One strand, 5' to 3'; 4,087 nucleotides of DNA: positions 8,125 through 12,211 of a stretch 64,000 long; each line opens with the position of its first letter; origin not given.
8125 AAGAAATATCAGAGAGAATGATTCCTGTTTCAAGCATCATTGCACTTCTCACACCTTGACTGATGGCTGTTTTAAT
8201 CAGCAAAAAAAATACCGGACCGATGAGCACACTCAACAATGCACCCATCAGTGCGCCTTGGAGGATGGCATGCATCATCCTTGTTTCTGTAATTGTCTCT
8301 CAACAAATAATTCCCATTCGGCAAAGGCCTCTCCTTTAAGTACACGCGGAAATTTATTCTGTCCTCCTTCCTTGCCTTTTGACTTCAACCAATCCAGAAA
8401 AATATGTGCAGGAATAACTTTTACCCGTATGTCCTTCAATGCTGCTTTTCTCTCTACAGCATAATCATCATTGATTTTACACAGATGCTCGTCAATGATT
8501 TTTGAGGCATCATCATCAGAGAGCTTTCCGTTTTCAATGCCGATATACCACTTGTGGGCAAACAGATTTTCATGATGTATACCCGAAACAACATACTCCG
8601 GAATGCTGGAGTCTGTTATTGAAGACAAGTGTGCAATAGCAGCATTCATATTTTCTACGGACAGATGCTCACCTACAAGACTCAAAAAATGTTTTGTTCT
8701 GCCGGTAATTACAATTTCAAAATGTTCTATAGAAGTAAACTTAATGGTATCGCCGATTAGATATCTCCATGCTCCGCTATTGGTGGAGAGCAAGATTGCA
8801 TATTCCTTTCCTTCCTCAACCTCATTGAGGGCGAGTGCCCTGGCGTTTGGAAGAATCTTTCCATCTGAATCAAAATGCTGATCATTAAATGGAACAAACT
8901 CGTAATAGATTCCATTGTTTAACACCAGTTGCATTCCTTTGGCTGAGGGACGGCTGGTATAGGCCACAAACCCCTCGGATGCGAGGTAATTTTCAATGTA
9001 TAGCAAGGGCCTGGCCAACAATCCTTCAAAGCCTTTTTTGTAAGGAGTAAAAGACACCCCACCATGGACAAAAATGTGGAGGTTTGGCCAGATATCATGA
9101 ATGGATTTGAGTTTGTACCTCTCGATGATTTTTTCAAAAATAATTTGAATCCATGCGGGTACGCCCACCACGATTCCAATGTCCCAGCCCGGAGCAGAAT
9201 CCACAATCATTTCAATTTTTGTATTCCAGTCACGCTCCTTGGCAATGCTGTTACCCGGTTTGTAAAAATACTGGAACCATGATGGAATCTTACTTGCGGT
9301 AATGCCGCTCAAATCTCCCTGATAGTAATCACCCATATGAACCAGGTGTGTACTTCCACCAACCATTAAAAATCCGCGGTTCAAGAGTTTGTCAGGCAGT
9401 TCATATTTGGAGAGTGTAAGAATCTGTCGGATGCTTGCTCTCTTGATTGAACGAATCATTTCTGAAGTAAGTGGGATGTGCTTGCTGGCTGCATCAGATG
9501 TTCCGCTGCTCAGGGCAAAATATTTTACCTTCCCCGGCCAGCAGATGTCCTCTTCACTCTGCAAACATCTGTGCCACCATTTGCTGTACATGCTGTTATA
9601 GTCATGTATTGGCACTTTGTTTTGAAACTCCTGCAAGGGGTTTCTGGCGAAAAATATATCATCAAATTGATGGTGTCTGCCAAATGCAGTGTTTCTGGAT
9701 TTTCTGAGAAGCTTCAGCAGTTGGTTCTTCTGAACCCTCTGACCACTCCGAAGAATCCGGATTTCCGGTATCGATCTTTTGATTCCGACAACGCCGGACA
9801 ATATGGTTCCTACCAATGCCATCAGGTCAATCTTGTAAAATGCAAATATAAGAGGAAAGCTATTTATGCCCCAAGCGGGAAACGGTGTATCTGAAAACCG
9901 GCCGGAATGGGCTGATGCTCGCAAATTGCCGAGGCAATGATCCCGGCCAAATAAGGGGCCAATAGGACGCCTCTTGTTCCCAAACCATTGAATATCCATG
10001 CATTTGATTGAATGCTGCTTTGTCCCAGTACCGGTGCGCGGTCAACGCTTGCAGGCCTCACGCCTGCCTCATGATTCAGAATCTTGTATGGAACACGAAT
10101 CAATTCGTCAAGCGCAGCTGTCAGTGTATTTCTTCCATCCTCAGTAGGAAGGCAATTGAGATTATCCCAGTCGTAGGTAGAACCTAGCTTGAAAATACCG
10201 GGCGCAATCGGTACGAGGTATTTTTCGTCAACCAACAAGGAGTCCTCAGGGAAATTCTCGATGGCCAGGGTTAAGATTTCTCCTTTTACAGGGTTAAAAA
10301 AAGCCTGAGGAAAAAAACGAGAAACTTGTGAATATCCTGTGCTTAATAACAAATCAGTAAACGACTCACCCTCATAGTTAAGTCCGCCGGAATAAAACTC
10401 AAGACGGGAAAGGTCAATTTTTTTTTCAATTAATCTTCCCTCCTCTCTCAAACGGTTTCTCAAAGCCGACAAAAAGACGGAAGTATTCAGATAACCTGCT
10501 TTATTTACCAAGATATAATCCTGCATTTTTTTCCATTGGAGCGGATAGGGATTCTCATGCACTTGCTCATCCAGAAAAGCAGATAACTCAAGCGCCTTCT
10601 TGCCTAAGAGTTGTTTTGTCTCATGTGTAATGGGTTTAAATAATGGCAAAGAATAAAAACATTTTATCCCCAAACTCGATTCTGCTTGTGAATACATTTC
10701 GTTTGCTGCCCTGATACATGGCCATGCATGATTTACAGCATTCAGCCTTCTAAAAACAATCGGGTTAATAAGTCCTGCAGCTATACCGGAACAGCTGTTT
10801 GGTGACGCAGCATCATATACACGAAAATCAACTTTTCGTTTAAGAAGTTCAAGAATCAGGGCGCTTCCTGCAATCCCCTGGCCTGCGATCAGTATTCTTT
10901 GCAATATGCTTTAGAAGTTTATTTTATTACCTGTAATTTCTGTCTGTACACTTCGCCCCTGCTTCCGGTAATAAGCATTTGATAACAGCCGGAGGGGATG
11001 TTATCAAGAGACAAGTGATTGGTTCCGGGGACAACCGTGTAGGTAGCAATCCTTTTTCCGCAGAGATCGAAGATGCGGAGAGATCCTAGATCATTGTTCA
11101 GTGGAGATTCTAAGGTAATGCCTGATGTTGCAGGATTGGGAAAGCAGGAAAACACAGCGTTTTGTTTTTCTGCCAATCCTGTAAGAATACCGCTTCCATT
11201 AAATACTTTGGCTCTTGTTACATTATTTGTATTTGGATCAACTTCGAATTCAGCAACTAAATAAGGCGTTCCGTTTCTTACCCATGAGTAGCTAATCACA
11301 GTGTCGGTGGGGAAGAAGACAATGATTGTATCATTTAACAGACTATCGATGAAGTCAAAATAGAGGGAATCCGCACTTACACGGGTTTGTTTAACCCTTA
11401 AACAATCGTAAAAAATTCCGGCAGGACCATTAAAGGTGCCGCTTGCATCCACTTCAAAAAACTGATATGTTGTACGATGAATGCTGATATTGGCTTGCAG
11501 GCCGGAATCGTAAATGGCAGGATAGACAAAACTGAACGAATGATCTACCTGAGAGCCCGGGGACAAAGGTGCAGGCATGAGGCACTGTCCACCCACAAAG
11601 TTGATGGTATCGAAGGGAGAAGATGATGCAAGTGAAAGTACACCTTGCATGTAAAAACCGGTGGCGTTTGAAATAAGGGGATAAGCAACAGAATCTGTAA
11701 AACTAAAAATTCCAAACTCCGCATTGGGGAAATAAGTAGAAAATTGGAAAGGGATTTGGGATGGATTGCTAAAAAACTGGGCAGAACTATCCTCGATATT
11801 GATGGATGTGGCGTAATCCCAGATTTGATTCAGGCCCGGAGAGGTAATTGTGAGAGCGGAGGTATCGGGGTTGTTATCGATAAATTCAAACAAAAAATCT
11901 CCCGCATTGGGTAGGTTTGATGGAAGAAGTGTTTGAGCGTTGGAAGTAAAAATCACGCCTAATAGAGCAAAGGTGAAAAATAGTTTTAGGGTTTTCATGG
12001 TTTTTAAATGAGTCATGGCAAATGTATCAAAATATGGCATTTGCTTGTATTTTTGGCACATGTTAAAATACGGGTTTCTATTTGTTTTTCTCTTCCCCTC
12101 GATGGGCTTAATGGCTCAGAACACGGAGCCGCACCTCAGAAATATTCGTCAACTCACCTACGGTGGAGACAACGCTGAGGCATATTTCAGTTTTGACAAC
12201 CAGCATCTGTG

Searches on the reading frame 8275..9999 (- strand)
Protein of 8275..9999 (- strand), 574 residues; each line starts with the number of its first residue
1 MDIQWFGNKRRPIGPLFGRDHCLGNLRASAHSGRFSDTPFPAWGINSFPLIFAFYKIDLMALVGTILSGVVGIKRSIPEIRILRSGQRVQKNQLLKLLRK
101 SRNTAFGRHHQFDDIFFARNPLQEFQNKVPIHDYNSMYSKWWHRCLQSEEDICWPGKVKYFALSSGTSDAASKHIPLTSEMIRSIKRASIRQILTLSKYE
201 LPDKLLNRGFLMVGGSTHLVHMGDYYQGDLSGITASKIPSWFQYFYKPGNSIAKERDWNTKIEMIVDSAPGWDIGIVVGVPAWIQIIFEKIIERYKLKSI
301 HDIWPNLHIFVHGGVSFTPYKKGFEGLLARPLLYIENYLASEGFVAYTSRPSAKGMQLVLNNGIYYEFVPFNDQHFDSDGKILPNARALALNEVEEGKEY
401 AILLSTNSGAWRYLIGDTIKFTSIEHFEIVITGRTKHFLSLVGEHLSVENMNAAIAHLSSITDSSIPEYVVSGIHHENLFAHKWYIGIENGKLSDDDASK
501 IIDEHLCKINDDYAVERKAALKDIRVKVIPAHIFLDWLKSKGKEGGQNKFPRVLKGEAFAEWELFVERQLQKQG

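Call 13: search_protein_families(library=ncbifam, proteins=[window:8275-9999:-], max_evalue=0.00001)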
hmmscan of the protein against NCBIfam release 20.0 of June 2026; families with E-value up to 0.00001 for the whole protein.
window:8275-9999:- (574 aa): 1 family
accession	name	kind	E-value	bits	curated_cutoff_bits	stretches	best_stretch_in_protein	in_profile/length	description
NF052613.1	OlsH_GH3_orni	equivalog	2.9e-103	346.2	620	1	87-556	39-500/524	lyso-ornithine lipid synthetase OlsH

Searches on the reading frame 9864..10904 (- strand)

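Call 13: search_protein_families(library=ncbifam, proteins=[window:9864-10904:-], max_evalue=0.00001)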
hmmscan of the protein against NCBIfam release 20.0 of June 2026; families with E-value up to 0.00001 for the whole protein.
window:9864-10904:- (346 aa): 4 families
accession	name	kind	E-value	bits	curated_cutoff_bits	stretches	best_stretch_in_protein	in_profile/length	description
TIGR02352.1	thiamin_ThiO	equivalog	4.9e-22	78.5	250.8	1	4-329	1-349/351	glycine oxidase ThiO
TIGR03197.1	MnmC_Cterm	equivalog_domain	6e-18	65.1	174.2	1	4-295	2-315/400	FAD-dependent 5-carboxymethylaminomethyl-2-thiouridine(34) oxidoreductase MnmC1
NF002480.1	PRK01747.1-1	equivalog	1.3e-14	53.6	540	1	2-335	249-624/645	bifunctional tRNA (5-methylaminomethyl-2-thiouridine)(34)-methyltransferase MnmC2/FAD-dependent 5-carboxymethylaminomethyl-2-thiouridine(34)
NF002481.1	PRK01747.1-2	equivalog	3e-06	26.4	600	0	2-296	239-526/611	bifunctional tRNA (5-methylaminomethyl-2-thiouridine)(34)-methyltransferase MnmC2/FAD-dependent 5-carboxymethylaminomethyl-2-thiouridine(34)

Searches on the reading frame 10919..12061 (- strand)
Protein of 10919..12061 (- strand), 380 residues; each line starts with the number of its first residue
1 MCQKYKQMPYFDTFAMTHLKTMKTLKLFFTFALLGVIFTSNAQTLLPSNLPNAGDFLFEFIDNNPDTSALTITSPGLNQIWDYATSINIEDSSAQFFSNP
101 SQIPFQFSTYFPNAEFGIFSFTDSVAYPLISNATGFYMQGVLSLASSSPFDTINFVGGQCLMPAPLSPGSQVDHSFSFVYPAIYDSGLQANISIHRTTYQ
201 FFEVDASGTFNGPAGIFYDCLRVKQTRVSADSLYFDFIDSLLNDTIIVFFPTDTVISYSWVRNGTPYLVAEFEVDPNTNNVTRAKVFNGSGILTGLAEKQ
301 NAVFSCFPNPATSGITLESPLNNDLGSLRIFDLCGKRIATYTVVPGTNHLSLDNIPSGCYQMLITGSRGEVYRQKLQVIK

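Call 13: search_protein_families(library=ncbifam, proteins=[window:10919-12061:-], max_evalue=0.00001)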
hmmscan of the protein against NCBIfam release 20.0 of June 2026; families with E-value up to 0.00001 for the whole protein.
window:10919-12061:- (380 aa): 1 family
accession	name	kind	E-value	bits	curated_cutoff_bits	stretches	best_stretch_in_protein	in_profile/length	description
TIGR04183.1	Por_Secre_tail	domain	1.3e-07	31.5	23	1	307-376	2-69/72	T9SS type A sorting domain-containing protein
